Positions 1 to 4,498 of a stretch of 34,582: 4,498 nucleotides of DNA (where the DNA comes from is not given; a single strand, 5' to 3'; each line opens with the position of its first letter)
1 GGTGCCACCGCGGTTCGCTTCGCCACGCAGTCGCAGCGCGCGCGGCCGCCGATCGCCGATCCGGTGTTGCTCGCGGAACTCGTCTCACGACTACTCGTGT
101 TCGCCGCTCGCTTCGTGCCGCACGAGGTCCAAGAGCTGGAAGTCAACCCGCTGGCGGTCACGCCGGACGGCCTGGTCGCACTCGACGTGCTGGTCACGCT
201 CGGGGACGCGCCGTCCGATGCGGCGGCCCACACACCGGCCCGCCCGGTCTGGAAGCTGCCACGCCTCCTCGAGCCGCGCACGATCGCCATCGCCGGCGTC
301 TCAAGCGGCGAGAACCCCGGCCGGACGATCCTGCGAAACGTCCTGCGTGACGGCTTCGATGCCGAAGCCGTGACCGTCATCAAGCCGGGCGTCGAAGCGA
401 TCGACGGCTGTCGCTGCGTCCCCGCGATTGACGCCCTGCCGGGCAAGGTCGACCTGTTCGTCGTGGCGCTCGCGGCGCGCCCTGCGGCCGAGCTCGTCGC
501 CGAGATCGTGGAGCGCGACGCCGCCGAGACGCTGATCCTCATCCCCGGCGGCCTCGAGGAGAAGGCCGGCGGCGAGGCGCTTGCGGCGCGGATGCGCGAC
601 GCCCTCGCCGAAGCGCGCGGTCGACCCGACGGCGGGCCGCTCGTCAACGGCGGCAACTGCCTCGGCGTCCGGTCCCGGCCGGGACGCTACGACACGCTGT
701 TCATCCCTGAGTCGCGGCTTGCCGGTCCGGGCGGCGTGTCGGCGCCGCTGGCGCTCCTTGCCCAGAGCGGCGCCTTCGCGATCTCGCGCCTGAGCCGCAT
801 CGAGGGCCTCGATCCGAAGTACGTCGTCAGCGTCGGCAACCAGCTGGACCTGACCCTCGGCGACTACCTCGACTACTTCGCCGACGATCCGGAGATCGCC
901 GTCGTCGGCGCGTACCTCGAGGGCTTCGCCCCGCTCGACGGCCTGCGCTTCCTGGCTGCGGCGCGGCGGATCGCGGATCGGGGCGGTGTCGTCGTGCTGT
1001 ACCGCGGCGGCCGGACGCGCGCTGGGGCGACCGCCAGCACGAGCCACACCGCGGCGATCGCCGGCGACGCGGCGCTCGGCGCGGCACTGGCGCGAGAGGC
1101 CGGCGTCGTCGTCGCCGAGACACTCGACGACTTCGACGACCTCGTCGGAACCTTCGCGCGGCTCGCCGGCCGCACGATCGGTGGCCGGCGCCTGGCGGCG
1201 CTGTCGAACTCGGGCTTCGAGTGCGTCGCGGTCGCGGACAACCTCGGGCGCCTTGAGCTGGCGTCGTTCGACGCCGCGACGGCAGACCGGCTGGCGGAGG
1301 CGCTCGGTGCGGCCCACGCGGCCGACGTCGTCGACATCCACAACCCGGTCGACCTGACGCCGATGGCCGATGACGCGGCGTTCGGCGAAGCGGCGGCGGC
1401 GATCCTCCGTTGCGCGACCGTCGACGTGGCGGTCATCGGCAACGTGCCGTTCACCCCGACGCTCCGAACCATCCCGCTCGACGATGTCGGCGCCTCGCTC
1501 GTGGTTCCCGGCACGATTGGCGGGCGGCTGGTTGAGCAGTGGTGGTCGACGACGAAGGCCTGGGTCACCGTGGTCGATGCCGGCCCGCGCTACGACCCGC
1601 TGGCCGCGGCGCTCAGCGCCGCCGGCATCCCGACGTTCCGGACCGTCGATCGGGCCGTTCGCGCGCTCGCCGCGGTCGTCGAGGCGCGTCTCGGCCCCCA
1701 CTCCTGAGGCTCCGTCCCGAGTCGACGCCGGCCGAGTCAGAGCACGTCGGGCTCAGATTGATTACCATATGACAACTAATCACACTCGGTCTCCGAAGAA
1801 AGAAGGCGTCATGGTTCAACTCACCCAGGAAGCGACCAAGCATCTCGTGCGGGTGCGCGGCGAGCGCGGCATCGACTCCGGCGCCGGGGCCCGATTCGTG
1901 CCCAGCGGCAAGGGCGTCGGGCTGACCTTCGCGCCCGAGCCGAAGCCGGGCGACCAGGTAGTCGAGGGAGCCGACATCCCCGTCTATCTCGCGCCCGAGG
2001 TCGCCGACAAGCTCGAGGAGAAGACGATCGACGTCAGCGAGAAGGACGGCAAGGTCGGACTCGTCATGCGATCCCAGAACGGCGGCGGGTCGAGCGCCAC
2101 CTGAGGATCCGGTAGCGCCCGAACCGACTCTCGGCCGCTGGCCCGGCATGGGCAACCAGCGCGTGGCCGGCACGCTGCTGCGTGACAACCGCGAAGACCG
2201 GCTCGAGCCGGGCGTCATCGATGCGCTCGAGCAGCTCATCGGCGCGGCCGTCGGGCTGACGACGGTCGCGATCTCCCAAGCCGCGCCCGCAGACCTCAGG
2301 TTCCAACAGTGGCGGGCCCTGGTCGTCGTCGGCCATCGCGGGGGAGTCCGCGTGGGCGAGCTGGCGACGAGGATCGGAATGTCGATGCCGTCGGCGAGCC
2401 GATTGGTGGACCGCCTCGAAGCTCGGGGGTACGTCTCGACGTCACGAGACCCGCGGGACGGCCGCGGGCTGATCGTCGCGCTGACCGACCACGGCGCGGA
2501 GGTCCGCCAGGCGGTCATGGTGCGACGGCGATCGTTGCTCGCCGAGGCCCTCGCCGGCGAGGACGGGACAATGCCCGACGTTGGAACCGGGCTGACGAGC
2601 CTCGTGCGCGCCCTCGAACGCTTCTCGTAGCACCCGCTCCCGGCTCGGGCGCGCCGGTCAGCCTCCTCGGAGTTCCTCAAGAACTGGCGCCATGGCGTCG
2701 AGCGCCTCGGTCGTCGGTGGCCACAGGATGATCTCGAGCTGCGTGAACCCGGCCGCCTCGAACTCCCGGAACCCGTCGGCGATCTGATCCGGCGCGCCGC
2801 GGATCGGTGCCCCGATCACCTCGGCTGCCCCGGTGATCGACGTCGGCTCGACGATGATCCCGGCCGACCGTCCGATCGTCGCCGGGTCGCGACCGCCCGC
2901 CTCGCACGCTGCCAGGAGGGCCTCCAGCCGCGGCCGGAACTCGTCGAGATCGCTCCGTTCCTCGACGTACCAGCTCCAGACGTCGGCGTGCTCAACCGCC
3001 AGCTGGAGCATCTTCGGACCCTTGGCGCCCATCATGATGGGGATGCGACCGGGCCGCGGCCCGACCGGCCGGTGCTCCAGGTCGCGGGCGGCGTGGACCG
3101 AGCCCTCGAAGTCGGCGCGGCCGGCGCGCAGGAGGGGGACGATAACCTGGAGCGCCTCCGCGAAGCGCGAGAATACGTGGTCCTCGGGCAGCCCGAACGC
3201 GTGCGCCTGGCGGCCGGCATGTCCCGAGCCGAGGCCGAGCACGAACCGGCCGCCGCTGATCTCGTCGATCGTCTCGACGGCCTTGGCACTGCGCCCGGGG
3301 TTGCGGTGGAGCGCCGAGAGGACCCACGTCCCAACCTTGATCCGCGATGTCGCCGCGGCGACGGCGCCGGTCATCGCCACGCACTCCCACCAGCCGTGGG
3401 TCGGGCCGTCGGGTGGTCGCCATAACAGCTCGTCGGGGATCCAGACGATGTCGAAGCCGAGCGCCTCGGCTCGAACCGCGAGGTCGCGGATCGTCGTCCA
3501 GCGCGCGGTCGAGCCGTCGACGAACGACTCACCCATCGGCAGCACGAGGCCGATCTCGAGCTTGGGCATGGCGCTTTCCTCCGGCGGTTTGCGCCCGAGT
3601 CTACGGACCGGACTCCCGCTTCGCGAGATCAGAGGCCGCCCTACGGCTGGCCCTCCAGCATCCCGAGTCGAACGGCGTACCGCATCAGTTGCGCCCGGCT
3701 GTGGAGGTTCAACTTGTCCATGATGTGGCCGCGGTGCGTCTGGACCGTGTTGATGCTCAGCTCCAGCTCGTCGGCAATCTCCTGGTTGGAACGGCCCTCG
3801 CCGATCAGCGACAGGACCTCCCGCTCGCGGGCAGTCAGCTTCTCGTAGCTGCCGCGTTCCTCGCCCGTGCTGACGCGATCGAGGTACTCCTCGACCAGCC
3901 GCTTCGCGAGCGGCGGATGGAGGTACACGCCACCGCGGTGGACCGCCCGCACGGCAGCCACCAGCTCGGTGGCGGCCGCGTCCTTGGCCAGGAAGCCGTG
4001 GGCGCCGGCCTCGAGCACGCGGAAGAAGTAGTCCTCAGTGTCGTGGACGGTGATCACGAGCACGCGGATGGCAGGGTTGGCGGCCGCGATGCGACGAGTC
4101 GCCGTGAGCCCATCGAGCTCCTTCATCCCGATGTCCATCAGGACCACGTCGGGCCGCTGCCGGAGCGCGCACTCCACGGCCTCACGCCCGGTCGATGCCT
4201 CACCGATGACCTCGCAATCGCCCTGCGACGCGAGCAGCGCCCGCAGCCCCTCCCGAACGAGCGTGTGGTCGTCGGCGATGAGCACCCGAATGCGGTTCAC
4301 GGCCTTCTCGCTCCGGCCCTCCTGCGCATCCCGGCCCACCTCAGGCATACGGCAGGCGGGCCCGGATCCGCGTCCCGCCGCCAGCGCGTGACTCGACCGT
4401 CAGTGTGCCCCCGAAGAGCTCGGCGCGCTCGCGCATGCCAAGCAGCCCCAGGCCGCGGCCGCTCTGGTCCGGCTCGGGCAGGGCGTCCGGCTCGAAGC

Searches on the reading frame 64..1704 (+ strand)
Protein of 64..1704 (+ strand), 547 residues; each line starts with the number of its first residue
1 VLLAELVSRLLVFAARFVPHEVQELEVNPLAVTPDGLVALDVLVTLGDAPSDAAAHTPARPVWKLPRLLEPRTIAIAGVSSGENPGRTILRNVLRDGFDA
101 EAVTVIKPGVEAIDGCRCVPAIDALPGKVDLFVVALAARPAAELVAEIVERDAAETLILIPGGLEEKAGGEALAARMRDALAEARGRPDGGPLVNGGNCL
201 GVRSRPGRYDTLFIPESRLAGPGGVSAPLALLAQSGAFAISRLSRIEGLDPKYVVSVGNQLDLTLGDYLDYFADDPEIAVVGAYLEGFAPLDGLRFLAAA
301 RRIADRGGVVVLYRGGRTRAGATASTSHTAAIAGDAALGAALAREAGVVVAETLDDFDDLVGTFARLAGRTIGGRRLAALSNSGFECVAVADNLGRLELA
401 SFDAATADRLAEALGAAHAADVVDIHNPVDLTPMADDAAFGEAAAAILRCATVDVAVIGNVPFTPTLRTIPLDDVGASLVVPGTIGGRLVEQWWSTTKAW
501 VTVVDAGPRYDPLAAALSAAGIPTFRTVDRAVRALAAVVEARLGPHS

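Call 33: search_protein_families(library=pfam, proteins=[window:64-1704:+], max_evalue=0.0001)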
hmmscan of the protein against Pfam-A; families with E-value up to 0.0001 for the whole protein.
window:64-1704:+ (547 aa): 2 families
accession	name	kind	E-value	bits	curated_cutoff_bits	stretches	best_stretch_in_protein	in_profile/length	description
PF13607.11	Succ_CoA_lig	-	6.6e-35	120.3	27.4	1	228-363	3-137/138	Succinyl-CoA ligase like flavodoxin domain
PF13380.12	CoA_binding_2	-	2.5e-11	44.5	22.8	1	72-202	1-113/116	CoA binding domain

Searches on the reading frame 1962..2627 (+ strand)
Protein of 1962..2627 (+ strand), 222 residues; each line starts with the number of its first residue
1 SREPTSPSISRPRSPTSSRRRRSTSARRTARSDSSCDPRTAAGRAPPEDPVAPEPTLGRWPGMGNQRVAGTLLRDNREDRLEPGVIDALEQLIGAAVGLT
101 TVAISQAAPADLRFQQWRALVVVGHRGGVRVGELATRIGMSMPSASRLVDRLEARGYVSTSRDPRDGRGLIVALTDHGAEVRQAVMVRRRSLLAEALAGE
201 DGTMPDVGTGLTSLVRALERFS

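Call 34: search_protein_families(library=pfam, proteins=[window:1962-2627:+], max_evalue=0.0001)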
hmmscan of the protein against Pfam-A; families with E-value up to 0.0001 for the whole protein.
window:1962-2627:+ (222 aa): 5 families
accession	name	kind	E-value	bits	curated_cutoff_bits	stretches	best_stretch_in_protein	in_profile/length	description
PF12802.13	MarR_2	-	5.5e-16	58.9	27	1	111-168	2-60/61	MarR family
PF01047.28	MarR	-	1.1e-12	48.1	24.6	1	115-168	4-57/59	MarR family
PF09339.16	HTH_IclR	-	2.4e-07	30.9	22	1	125-160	15-50/52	IclR helix-turn-helix domain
PF13545.12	HTH_Crp_2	-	1.3e-05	25.5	27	0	132-161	26-56/70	Crp-like helix-turn-helix domain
PF01325.25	Fe_dep_repress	-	8.8e-05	23.1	26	0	127-162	21-56/60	Iron dependent repressor, N-terminal DNA binding domain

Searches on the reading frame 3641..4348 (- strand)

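Call 33: search_protein_families(library=pfam, proteins=[window:3641-4348:-], max_evalue=0.0001)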
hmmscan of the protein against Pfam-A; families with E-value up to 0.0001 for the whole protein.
window:3641-4348:- (235 aa): 4 families
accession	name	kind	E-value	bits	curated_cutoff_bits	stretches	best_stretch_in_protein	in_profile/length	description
PF00072.30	Response_reg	-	4.9e-29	101.2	30.2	1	22-134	1-111/111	Response regulator receiver domain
PF00196.25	GerE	-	3e-21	75.3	23.5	1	170-225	2-57/57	Bacterial regulatory proteins, luxR family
PF08281.18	Sigma70_r4_2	-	5e-08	32.9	25.7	1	169-208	9-49/54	Sigma-70, region 4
PF04545.22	Sigma70_r4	-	8.8e-05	22.4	24.1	0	170-213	4-48/50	Sigma-70, region 4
